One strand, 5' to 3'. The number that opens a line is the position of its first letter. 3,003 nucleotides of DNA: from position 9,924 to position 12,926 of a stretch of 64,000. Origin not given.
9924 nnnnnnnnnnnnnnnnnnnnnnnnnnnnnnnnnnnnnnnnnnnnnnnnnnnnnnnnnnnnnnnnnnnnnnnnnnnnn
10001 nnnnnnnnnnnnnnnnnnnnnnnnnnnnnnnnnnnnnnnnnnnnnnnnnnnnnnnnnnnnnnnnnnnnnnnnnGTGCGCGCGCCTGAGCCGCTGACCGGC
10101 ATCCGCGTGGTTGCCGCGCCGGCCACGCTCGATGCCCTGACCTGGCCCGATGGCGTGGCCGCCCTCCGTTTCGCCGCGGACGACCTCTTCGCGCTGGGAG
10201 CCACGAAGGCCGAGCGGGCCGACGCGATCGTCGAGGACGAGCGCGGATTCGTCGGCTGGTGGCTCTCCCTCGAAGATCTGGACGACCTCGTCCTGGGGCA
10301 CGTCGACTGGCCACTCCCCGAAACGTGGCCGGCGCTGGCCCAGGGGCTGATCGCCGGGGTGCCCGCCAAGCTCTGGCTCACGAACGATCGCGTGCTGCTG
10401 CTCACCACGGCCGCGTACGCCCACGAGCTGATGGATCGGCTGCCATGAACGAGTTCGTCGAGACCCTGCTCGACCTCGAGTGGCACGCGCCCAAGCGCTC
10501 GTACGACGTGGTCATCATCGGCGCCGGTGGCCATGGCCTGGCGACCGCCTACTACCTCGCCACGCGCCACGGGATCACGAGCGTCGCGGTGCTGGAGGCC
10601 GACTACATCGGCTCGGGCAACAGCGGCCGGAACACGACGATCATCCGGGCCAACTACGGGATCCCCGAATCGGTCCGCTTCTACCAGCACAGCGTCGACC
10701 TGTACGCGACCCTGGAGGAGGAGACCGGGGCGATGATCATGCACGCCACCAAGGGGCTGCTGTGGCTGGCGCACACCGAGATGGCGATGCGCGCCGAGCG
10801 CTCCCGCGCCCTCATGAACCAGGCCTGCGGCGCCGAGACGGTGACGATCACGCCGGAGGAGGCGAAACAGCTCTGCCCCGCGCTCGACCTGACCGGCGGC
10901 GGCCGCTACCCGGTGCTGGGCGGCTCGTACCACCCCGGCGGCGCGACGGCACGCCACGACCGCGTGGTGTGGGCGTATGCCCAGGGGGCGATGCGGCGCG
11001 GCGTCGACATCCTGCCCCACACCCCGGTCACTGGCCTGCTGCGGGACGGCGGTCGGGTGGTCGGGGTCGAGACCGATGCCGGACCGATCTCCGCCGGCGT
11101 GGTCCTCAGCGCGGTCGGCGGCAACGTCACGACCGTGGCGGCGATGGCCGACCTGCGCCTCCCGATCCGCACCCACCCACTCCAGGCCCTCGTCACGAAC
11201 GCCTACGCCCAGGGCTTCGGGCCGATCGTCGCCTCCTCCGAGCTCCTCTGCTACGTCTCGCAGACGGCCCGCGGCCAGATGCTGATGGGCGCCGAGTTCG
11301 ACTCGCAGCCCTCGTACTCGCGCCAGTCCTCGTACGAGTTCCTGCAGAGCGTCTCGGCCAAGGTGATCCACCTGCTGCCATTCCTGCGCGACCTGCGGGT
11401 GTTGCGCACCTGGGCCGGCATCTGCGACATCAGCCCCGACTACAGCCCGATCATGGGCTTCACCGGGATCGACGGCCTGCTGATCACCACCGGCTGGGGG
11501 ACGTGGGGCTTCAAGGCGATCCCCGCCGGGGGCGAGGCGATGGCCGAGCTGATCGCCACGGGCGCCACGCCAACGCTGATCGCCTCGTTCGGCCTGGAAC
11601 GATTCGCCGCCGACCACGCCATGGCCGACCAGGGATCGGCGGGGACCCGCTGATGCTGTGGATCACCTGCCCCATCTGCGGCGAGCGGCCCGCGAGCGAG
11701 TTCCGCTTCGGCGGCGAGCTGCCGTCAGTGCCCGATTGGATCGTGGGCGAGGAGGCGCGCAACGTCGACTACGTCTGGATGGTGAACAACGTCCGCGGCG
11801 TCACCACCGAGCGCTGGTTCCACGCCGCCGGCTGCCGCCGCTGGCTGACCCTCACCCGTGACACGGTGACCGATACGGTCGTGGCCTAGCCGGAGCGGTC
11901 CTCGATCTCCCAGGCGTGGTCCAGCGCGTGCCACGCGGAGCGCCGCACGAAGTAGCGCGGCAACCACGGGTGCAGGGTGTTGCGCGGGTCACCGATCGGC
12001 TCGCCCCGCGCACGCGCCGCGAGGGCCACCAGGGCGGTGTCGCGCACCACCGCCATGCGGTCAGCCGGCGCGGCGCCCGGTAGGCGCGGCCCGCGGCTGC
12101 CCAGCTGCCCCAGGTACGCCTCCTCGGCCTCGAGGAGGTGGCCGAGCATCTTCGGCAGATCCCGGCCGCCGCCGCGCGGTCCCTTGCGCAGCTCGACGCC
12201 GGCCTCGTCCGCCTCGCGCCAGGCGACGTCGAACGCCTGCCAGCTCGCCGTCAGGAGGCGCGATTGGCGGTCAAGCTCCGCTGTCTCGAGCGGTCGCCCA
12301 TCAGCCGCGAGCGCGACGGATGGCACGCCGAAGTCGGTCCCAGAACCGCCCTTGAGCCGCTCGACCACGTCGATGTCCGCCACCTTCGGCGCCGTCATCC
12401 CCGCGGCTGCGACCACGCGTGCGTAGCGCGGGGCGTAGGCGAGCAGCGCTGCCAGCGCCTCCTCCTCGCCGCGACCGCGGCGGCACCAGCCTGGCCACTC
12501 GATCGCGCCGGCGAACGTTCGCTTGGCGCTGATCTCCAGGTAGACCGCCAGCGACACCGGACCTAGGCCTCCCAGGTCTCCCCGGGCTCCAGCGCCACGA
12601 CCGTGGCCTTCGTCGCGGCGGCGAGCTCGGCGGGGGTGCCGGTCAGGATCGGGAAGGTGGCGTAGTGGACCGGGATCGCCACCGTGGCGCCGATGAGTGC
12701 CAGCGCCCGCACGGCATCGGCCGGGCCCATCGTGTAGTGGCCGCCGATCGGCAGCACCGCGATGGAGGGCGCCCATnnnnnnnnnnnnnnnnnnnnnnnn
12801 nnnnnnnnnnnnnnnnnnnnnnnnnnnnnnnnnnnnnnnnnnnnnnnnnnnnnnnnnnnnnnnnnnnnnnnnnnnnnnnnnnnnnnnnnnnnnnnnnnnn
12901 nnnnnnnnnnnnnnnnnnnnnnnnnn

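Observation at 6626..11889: Sarcosine-oxidase-like cluster with non-canonical gene order, a short alpha subunit and an extra beta-like flavoenzyme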

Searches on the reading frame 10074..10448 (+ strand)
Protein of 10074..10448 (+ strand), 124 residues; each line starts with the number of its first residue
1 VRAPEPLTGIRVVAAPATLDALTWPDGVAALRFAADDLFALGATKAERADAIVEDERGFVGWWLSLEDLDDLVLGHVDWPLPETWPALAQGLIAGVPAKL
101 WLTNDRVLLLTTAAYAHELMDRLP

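Call 4: search_protein_families(library=pfam, proteins=[window:10074-10448:+], max_evalue=0.01)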
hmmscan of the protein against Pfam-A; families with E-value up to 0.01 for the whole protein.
window:10074-10448:+ (124 aa): 0 families

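Call 5: search_protein_families(library=ncbifam, proteins=[window:10074-10448:+], max_evalue=0.01)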
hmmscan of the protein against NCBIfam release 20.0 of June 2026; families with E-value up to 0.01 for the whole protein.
window:10074-10448:+ (124 aa): 0 families

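Call 7: search_solved_structures(query=window:10074-10448:+, max_evalue=10, show_alignments=2)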
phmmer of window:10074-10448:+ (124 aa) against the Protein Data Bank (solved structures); distinct sequences matched with E-value up to 10: 5.
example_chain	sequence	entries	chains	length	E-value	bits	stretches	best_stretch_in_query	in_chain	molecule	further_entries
7jtj_A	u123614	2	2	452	0.32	14.2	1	82-109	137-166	Irp2 protein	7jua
5esr_A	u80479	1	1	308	0.47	13.6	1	32-79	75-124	Haloalkane dehalogenase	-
7eqx_C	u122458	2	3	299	0.83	12.8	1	32-106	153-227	Carboxypeptidase B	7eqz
9nt6_A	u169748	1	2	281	1.1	12.4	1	30-112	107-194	LacI Transcription Factor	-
4ovt_A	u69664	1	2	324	1.5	12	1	78-97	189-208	TRAP dicarboxylate transporter, DctP subunit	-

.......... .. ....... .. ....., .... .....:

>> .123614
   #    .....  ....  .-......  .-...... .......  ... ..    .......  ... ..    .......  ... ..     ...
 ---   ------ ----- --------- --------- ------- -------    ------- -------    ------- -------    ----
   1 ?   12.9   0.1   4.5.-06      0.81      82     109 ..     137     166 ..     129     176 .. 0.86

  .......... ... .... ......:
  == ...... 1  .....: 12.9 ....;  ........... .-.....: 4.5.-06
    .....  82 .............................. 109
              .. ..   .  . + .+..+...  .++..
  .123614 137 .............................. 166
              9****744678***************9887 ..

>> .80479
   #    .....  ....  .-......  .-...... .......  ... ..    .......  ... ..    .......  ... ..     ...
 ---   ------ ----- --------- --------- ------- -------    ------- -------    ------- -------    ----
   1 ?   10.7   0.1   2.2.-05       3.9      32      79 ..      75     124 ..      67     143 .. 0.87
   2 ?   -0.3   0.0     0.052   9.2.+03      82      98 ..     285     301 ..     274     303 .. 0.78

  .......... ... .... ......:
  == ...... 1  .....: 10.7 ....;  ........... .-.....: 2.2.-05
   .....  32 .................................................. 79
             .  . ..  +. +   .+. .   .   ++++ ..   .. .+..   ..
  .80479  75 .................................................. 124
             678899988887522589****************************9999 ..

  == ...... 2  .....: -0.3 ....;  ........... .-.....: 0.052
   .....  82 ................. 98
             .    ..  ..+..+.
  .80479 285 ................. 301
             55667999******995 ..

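Call 8: search_protein_families(library=pfam, proteins=[window:10074-10448:+], max_evalue=10)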
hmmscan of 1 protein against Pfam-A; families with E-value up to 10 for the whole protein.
window:10074-10448:+ (124 aa): 1 family
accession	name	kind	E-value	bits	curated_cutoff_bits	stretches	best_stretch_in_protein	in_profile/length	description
PF07417.17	Crl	-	0.31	11.3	27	1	55-69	49-63/128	Sigma factor-binding transcriptional regulator Crl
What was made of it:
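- On Heterotetrameric sarcosine oxidase (SoxA/B/D/G): No hit even at E 10 (calls 4, 8).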

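Call 15: find_homologous_proteins(query=window:10074-10448:+, max_evalue=0.001)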
Query window:10074-10448:+ (124 aa): 554 proteins with E <= 0.001 among 661 candidates; the best 120 are listed.
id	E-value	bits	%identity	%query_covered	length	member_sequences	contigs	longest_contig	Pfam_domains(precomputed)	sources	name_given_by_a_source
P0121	9.3e-73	260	98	100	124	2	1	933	-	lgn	-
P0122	2.0e-68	246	94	100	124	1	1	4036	-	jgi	jgi:hypothetical protein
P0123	1.5e-63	230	88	99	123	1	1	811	-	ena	-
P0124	1.2e-62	227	84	100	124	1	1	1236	-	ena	-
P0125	1.7e-61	224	85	99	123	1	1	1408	-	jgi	jgi:hypothetical protein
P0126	2.9e-61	223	83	100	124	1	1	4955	-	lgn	-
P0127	4.6e-61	222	82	100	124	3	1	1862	-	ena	-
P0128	1.1e-60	221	84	99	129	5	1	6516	-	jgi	jgi:hypothetical protein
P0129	1.5e-60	221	82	100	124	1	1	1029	-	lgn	-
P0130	2.8e-60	220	85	99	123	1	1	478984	-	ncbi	-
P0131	9.1e-60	218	81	100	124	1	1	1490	-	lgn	-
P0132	9.9e-60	218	81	100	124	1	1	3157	-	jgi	jgi:hypothetical protein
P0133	2.0e-58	214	81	100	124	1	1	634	-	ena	-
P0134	2.1e-58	214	81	100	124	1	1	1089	-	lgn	-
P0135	3.9e-58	213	82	100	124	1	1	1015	-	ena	-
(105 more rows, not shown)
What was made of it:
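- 10074..10448 (+): Short SoxG-type gamma subunit, 124 aa. 554 homologues, all unnamed (call 15).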

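Call 22: predict_structure(alignment_id=A2)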
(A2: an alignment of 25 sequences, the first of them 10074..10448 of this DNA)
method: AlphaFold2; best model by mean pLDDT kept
length: 124 residues; sequences in the alignment: 25
mean_pLDDT: 92.9   pTM: 0.85
mean pLDDT of the five models: 92.9, 92.8, 92.0, 91.0, 90.4
residues with pLDDT >= 90: 104; 70-90: 20; 50-70: 0; < 50: 0
segments of 3 or more residues with pLDDT < 50: none
pLDDT, mean of each block of 10 residues (from residue 1): 93 95 92 96 86 93 94 90 90 95 94 96 92
secondary structure, 60 per line:
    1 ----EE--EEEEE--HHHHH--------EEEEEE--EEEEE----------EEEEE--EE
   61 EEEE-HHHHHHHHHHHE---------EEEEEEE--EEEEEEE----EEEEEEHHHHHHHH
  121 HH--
elements in order: E9-13 H16-20 E29-34 E37-41 E52-56 E59-64 H66-76 E87-93 E96-102 E107-112 H113-122
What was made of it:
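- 10074..10448 (+): AF2 model pLDDT 92.9 (call 22).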

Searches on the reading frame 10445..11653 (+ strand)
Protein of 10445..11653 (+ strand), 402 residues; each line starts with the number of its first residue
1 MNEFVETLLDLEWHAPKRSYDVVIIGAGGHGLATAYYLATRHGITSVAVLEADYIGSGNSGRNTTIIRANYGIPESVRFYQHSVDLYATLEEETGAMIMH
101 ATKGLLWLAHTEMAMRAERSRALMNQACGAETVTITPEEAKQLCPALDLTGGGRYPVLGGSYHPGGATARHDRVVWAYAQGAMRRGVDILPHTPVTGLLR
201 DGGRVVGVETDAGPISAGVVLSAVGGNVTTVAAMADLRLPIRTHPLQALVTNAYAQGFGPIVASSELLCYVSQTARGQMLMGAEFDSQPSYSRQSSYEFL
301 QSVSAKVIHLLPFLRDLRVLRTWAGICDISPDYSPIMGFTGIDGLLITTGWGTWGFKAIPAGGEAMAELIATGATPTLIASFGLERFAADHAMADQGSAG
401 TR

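Call 4: search_protein_families(library=pfam, proteins=[window:10445-11653:+], max_evalue=0.01)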
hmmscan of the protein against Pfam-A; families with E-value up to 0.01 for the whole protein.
window:10445-11653:+ (402 aa): 5 families
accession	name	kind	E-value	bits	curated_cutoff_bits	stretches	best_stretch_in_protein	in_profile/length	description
PF01266.30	DAO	-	6e-66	223.8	27.9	1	21-369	1-353/353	FAD dependent oxidoreductase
PF00890.30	FAD_binding_2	-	8.3e-07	29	20.4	1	21-252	1-223/414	FAD binding domain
PF01946.23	Thi4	-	4.5e-05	23.3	26.2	1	20-54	18-51/235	Thi4 family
PF07992.20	Pyr_redox_2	-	0.00012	22.1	26.1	0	20-51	1-32/291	Pyridine nucleotide-disulphide oxidoreductase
PF13450.12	NAD_binding_8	-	0.0016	19.1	21.9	1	24-60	1-35/68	NAD(P)-binding Rossmann-like domain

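Call 5: search_protein_families(library=ncbifam, proteins=[window:10445-11653:+], max_evalue=0.01)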
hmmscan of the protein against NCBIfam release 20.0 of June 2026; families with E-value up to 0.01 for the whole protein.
window:10445-11653:+ (402 aa): 45 families (the best 25 are shown)
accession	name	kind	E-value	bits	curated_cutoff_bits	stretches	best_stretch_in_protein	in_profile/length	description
TIGR01373.1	soxB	subfamily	7.2e-121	403.8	529.45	1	15-390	26-402/407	sarcosine oxidase subunit beta family protein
TIGR02352.1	thiamin_ThiO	equivalog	3e-27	95.7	250.8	1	22-372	1-349/351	glycine oxidase ThiO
NF001933.0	PRK00711.1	subfamily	2.6e-23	82.7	383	1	76-392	108-421/429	D-amino acid dehydrogenase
NF008425.0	PRK11259.1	equivalog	1.3e-21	77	257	2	18-240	3-215/377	N-methyl-L-tryptophan oxidase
TIGR01377.1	soxA_mon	subfamily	3.9e-16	58.8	479.65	1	20-243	1-215/381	amino oxidase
TIGR03329.1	Phn_aa_oxid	hypoth_equivalog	3.7e-12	45.8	632.8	2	18-65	23-70/460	putative aminophosphonate oxidoreductase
NF050086.1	pipecolate_AmaA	exception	1.4e-11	43.7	600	1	17-72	23-76/425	L-pipecolate oxidase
NF008313.0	PRK11101.1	equivalog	4.8e-11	41.9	425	1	17-239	6-224/548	anaerobic glycerol-3-phosphate dehydrogenase subunit A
TIGR03377.1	glycerol3P_GlpA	equivalog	1.4e-10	40.3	552.8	1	21-242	1-218/530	anaerobic glycerol-3-phosphate dehydrogenase subunit GlpA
TIGR03364.1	HpnW_proposed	hypoth_equivalog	3.2e-10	39.6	285.1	1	20-251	1-220/365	TIGR03364 family FAD-dependent oxidoreductase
TIGR03197.1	MnmC_Cterm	equivalog_domain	1.7e-09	37.3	174.2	1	21-338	1-314/400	FAD-dependent 5-carboxymethylaminomethyl-2-thiouridine(34) oxidoreductase MnmC1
NF002480.1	PRK01747.1-1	equivalog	1.4e-08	33.6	540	1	18-338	247-563/645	bifunctional tRNA (5-methylaminomethyl-2-thiouridine)(34)-methyltransferase MnmC2/FAD-dependent 5-carboxymethylaminomethyl-2-thiouridine(34)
NF009074.0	PRK12409.1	equivalog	1.3e-07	31.2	494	1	96-368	127-401/410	D-amino acid dehydrogenase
NF008726.1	PRK11728.1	equivalog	3e-07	29.6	299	1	20-245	1-219/389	L-2-hydroxyglutarate oxidase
NF006130.0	PRK08274.1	equivalog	4.2e-06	25.8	369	1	17-227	3-192/467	FAD-dependent tricarballylate dehydrogenase TcuA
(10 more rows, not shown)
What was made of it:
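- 10445..11653 (+): SoxB-type beta subunit, 402 aa. FAD dehydrogenase with His171 (nt 10955-10957) at the covalent-FMN position and an RTW motif. TIGR01373 404 bits against a cut-off of 529 (call 5).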

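Call 33: search_solved_structures(query=window:10445-11653:+, max_evalue=1e-10, show_alignments=2)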
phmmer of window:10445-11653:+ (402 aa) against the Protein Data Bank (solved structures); distinct sequences matched with E-value up to 1e-10: 25.
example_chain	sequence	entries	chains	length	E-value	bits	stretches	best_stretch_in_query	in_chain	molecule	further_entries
1vrq_B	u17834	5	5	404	5.5e-99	335.1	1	15-400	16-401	Sarcosine oxidase beta subunit | Subunit beta of sarcosine oxidase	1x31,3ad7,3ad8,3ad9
3ada_B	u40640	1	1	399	5.6e-99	335.1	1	15-400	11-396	SARCOSINE OXIDASE BETA SUBUNIT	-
2gag_B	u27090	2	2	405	2.4e-95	323.1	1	15-400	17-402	heterotetrameric sarcosine oxidase beta-subunit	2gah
1y56_B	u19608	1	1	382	9.6e-48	166.4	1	18-386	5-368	sarcosine oxidase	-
7cyx_A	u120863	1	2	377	5.3e-16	61.9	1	19-379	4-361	Glycine oxidase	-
1pj5_A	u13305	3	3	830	2e-15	59.9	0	22-243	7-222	N,N-dimethylglycine oxidase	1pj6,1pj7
3gsi_A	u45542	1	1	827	2.5e-15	59.6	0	22-243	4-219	N,N-dimethylglycine oxidase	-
3if9_A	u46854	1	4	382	3e-15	59.4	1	14-372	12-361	Glycine oxidase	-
5l46_A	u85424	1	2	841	4.5e-15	58.8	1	19-254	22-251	Dimethylglycine dehydrogenase, mitochondrial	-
1ryi_A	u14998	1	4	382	7e-15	58.2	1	14-372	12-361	GLYCINE OXIDASE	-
9woz_A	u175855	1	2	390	9.1e-15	57.8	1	12-372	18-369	Glycine oxidase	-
4pab_A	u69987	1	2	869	1.2e-14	57.4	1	20-294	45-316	Dimethylglycine dehydrogenase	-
1ng3_A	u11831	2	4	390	1.7e-14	56.9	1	12-372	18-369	Glycine oxidase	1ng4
4p9s_A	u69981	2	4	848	6.5e-14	55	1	20-291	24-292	Dimethylglycine dehydrogenase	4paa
5fjm_A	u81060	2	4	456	4.9e-13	52.1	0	16-223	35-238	L-AMINO ACID DEAMINASE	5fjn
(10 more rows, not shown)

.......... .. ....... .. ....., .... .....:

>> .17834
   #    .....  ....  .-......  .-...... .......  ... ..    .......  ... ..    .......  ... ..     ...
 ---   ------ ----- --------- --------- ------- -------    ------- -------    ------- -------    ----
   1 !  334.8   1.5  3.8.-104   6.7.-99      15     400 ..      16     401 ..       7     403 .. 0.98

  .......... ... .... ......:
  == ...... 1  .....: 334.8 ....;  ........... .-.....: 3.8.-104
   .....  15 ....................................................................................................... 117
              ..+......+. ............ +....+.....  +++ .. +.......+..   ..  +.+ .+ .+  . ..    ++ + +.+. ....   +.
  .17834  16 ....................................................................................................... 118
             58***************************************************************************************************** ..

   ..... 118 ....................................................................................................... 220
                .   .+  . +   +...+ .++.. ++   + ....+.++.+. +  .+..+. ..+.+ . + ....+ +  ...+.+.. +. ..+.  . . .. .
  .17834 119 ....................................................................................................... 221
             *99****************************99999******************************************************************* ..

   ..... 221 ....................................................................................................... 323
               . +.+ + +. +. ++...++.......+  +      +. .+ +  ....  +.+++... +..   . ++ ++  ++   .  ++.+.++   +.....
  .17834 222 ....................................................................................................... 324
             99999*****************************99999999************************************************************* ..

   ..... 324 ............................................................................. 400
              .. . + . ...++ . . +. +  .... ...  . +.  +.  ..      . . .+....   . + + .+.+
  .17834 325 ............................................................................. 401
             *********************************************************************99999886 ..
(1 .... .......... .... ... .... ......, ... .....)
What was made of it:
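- On Heterotetrameric sarcosine oxidase (SoxA/B/D/G): 403.8 bits against a cut-off of 529.45, although the match is full length and 1vrq_B scores E 5.5e-99 (calls 5, 33).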

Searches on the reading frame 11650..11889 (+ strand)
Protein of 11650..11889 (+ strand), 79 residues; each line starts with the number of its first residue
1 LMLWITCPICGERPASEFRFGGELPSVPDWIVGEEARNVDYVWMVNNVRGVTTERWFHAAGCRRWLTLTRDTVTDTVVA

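Call 4: search_protein_families(library=pfam, proteins=[window:11650-11889:+], max_evalue=0.01)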
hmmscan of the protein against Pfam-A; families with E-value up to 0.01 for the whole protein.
window:11650-11889:+ (79 aa): 1 family
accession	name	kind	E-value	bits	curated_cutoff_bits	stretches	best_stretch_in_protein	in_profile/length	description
PF04267.17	SoxD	-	1.2e-23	83.4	27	1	5-78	2-77/82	Sarcosine oxidase, delta subunit family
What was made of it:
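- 11653..11889 (+): SoxD-type delta subunit, 78 aa, with Cys6, Cys9, His57 and Cys61. PF04267 83 bits (call 4).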

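Call 5: search_protein_families(library=ncbifam, proteins=[window:11650-11889:+], max_evalue=0.01)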
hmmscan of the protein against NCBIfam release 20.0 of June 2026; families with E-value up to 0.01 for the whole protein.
window:11650-11889:+ (79 aa): 1 family
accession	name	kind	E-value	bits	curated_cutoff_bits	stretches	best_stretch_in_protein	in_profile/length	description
TIGR01374.1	soxD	subfamily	3.8e-21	75.1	116.5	1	5-78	2-76/83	sarcosine oxidase subunit delta family protein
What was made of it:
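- Checked: SoxD: 11653-11889, 78 aa (PF04267, 83 bits) (calls 4, 5).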

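Call 56: search_solved_structures(query=window:11653-11889:+, max_evalue=0.01, show_alignments=2)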
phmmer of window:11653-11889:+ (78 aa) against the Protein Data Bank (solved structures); distinct sequences matched with E-value up to 0.01: 2.
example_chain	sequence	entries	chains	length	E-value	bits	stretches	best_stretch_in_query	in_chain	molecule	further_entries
2gag_D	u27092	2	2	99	1.3e-14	57.2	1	1-73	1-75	heterotetrameric sarcosine oxidase delta-subunit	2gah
1vrq_D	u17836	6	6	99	2.2e-13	53.2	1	1-73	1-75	Sarcosine oxidase delta subunit | Subunit delta of sarcosine oxidase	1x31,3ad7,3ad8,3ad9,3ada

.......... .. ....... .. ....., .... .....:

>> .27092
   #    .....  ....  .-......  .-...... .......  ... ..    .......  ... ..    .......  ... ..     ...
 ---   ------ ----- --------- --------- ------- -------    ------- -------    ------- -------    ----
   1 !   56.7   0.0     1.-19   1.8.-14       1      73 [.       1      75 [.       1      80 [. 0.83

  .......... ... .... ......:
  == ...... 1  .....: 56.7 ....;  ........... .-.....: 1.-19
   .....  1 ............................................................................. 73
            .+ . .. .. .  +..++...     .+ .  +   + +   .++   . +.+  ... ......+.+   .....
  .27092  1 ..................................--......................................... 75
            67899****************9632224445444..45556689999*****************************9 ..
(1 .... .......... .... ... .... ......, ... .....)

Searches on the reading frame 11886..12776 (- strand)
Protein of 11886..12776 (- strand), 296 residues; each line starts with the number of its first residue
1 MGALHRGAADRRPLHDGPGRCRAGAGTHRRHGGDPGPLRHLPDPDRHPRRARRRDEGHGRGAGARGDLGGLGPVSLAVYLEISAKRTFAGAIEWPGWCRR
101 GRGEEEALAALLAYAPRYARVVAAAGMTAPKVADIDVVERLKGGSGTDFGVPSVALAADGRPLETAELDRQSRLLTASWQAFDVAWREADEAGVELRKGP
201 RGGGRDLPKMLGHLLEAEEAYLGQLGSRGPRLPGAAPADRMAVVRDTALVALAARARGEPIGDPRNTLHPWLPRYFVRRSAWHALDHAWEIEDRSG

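Call 27: search_protein_families(library=pfam, proteins=[window:11886-12776:-], max_evalue=0.001)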
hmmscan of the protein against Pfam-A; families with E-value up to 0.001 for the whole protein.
window:11886-12776:- (296 aa): 0 families
